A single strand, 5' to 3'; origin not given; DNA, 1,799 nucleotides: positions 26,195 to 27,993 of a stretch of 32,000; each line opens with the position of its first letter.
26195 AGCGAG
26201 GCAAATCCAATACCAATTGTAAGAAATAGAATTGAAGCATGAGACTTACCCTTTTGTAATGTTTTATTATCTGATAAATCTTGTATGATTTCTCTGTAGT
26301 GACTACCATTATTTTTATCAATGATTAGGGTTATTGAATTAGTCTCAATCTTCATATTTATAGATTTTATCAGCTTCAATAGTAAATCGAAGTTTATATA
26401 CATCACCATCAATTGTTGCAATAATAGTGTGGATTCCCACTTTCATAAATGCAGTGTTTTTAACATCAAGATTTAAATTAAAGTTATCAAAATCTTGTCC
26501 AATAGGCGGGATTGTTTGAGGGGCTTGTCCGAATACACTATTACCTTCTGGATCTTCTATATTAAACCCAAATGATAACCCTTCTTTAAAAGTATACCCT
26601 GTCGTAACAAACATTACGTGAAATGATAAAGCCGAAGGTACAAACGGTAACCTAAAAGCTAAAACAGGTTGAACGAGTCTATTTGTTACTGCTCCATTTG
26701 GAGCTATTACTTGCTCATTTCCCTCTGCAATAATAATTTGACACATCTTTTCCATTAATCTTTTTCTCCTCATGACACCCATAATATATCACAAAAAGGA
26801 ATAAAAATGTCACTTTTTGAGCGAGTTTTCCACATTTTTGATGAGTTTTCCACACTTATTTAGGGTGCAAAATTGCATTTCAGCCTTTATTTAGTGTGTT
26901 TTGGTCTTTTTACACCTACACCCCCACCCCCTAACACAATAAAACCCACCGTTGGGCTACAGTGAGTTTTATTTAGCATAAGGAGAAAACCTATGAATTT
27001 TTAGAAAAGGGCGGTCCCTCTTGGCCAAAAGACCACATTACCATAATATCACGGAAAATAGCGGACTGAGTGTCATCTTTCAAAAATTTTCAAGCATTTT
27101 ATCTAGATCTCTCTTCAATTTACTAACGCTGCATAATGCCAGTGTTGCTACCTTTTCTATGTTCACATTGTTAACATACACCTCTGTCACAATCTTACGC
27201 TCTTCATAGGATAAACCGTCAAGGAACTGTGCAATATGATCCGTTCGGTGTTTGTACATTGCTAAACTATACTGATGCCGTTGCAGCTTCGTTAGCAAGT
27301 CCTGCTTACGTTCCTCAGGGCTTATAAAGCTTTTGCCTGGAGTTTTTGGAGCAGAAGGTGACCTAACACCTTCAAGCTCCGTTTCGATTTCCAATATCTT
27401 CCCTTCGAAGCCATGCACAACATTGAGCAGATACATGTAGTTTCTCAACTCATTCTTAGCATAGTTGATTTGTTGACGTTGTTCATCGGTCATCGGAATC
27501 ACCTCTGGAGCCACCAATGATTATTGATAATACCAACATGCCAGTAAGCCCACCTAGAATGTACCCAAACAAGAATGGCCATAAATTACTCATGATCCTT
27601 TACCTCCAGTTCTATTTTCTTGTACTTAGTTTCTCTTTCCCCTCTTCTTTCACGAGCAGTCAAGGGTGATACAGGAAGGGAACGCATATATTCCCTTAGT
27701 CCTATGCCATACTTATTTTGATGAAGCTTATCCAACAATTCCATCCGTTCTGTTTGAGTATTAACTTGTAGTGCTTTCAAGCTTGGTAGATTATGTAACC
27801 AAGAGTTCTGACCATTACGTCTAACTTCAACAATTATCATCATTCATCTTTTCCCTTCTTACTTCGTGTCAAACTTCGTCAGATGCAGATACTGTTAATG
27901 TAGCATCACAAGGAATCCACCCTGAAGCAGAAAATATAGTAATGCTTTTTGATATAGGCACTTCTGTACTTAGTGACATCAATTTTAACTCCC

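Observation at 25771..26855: Insulated two-gene cassette (beta-rich 136-aa protein plus two-TM coiled-coil membrane protein) between the late activator and the HNH/packaging genes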

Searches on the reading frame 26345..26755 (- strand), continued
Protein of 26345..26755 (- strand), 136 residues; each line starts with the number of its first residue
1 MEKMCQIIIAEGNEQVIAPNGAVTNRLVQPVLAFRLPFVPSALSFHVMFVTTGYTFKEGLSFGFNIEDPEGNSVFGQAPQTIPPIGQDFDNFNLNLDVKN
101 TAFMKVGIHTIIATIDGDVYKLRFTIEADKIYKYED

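Call 127: list_cluster_members(proteins=[P0009, P0004, L014:4873-5403:+, L008:4324-4950:+, L031:3501-3923:+, L031:3916-4284:+, L030:4001-4402:+, L030:4398-5030:+, L032:3501-3899:+, L032:3905-4306:+])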
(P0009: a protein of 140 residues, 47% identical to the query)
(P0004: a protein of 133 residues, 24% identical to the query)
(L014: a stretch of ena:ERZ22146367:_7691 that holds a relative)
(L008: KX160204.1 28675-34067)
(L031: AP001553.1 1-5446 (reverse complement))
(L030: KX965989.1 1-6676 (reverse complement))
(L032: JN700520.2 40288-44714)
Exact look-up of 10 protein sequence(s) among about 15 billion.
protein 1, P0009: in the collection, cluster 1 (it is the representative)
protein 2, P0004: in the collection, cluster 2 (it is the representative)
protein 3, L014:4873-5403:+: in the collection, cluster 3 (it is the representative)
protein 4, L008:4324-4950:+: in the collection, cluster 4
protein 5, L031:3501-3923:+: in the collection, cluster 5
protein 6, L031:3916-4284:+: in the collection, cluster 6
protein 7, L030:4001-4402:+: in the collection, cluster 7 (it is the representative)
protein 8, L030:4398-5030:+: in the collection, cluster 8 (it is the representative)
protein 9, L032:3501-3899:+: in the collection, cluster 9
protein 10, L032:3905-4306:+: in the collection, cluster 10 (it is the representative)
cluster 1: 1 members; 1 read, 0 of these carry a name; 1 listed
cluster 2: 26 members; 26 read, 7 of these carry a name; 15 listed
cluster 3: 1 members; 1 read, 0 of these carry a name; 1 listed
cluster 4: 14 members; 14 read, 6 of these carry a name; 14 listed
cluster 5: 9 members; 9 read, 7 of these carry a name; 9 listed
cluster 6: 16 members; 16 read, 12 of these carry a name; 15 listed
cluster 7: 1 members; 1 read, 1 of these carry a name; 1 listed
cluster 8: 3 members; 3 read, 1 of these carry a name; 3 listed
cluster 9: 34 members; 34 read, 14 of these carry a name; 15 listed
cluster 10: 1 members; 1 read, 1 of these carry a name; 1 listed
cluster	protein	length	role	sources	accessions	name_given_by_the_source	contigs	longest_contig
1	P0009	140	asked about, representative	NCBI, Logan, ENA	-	-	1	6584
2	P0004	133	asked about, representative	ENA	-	-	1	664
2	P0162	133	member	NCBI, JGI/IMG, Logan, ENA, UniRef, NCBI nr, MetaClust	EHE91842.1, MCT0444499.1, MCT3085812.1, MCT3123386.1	hypothetical protein D6117_001579 [Lactococcus lactis] | DUF6941 family protein n=1 Tax=Lactococcus lactis TaxID=1358 RepID=UPI000230E971 | hypothetical protein [Lactococcus lactis]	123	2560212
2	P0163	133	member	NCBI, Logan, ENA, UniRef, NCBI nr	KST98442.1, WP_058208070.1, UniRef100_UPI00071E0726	DUF6941 family protein [Lactococcus lactis] | DUF6941 family protein n=1 Tax=Lactococcus lactis TaxID=1358 RepID=UPI00071E0726 | hypothetical protein [Lactococcus lactis]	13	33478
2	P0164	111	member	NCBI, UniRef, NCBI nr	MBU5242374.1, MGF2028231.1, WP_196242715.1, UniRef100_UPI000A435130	DUF6941 family protein [Lactococcus lactis] | DUF6941 family protein n=1 Tax=Lactococcus lactis TaxID=1358 RepID=UPI000A435130 | hypothetical protein [Lactococcus lactis]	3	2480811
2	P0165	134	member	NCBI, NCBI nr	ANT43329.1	hypothetical protein DS38502_60 [Lactococcus phage 38502]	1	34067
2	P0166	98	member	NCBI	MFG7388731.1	hypothetical protein ACGO3R_12605 [Lactococcus lactis]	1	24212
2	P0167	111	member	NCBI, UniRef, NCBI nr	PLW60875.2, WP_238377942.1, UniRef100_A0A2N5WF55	DUF6941 family protein [Lactococcus lactis] | Uncharacterized protein n=1 Tax=Lactococcus lactis subsp. lactis TaxID=1360 ... | hypothetical protein [Lactococcus lactis]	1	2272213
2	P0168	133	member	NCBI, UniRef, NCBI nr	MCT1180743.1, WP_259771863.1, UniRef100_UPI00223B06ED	DUF6941 family protein [Lactococcus lactis] | DUF6941 family protein n=1 Tax=Lactococcus lactis TaxID=1358 RepID=UPI00223B06ED | hypothetical protein [Lactococcus lactis]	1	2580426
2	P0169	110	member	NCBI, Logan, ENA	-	-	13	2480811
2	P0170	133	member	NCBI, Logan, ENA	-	-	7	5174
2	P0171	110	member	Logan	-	-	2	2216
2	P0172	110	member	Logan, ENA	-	-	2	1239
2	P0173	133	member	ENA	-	-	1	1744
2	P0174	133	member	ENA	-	-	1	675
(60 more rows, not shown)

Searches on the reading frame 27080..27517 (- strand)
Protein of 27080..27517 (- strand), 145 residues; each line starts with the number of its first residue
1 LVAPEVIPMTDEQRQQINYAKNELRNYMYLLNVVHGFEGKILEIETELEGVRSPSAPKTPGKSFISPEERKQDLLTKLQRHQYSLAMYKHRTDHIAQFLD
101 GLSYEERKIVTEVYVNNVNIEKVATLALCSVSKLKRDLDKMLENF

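Call 5: search_protein_families(library=pfam, proteins=[window:27080-27517:-], max_evalue=1)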
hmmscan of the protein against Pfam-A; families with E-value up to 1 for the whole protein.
window:27080-27517:- (145 aa): 2 families
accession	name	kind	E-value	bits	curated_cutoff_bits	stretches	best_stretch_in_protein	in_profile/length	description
PF13035.11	DUF3896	-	0.047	14.3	25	1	11-35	32-53/61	Protein of unknown function (DUF3896)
PF15556.11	Zwint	-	0.12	12.3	29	1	12-73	166-228/252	ZW10 interactor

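Call 6: search_protein_families(library=phrogs, proteins=[window:27080-27517:-], max_evalue=1)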
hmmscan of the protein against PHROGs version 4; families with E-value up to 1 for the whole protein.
window:27080-27517:- (145 aa): 6 families
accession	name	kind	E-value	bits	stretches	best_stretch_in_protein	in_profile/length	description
phrog_36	-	transcription regulation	1.2e-06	29.3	1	13-144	49-182/220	transcriptional regulator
phrog_18073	-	unknown function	0.0039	18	1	62-131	37-105/145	-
phrog_248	-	transcription regulation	0.013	16.6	1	14-142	19-130/161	transcriptional activator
phrog_1558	-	unknown function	0.071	14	1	104-143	121-162/178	-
phrog_18224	-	unknown function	0.091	14.6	1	41-107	61-127/144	-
phrog_23132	-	unknown function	0.22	12.5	1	5-19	3-17/45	-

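Call 9: search_protein_families(library=ncbifam, proteins=[window:27080-27517:-], max_evalue=1)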
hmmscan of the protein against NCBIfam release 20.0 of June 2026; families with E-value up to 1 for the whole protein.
window:27080-27517:- (145 aa): 4 families
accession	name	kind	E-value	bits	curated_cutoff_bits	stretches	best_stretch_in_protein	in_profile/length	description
TIGR02937.1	sigma70-ECF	superfamily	0.0018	17.9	42.9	1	63-143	96-159/165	sigma-70 family RNA polymerase sigma factor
NF009168.0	PRK12515.1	subfamily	0.033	13.7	236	1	89-128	119-158/189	RNA polymerase sigma factor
NF008617.0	PRK11596.1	equivalog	0.072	12.4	190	1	13-141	18-127/255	cyclic-guanylate-specific phosphodiesterase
NF011444.0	PRK14869.1-6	equivalog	0.078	11.5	1105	1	76-143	409-475/547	putative manganese-dependent inorganic diphosphatase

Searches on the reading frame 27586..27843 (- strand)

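Call 5: search_protein_families(library=pfam, proteins=[window:27586-27843:-], max_evalue=1)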
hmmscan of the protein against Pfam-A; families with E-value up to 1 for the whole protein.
window:27586-27843:- (85 aa): 3 families
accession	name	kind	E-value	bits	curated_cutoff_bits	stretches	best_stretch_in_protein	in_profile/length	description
PF15871.10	JMY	-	0.015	15.3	27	1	8-83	143-219/263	Junction-mediating and -regulatory protein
PF04494.20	TFIID_NTD2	-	0.078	13.7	22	1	8-67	61-120/133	WD40 associated region in TFIID subunit, NTD2 domain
PF12347.13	HJURP_C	-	0.73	10.1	22.7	0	59-80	4-29/60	Holliday junction regulator protein family C-terminal repeat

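Call 6: search_protein_families(library=phrogs, proteins=[window:27586-27843:-], max_evalue=1)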
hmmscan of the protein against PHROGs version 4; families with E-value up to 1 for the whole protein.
window:27586-27843:- (85 aa): 0 families
